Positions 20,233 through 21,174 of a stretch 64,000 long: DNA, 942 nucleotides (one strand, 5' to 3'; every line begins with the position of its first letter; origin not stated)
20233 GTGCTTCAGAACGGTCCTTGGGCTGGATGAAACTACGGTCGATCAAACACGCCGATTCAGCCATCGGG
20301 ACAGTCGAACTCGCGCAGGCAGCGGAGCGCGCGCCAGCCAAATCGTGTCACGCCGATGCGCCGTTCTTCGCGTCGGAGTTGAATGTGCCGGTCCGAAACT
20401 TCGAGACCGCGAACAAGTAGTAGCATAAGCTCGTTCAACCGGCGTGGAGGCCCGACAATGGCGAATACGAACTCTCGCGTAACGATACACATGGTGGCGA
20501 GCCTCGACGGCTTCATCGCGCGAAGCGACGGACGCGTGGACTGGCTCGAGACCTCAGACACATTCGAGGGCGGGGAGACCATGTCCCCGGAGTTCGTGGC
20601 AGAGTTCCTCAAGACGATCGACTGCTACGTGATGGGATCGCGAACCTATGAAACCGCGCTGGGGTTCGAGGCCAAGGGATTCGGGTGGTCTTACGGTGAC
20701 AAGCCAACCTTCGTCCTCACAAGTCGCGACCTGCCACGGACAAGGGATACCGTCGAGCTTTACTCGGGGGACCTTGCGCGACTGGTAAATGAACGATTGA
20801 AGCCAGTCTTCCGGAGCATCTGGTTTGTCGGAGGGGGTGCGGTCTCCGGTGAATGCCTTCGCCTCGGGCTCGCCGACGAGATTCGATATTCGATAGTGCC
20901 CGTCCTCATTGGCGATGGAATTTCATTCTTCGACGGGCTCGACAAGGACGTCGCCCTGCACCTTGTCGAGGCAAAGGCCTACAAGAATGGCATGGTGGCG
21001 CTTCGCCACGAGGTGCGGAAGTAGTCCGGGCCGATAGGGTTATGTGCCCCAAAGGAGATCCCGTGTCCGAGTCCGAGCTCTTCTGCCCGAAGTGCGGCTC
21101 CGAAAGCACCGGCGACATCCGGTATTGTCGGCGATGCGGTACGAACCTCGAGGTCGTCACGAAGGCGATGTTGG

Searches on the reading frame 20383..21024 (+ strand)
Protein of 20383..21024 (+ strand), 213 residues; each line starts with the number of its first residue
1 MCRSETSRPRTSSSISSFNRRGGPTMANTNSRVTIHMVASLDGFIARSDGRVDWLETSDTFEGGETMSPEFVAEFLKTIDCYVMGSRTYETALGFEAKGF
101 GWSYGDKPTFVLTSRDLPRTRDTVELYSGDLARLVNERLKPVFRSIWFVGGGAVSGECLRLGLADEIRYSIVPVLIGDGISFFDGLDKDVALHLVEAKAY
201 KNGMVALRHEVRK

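Call 61: search_protein_families(library=pfam, proteins=[window:20383-21024:+], max_evalue=0.001)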
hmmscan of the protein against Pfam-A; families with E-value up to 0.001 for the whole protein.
window:20383-21024:+ (213 aa): 1 family
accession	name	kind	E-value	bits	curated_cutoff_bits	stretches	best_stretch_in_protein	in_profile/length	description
PF01872.23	RibD_C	-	2.4e-13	50.8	24.1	1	33-205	3-196/197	RibD C-terminal domain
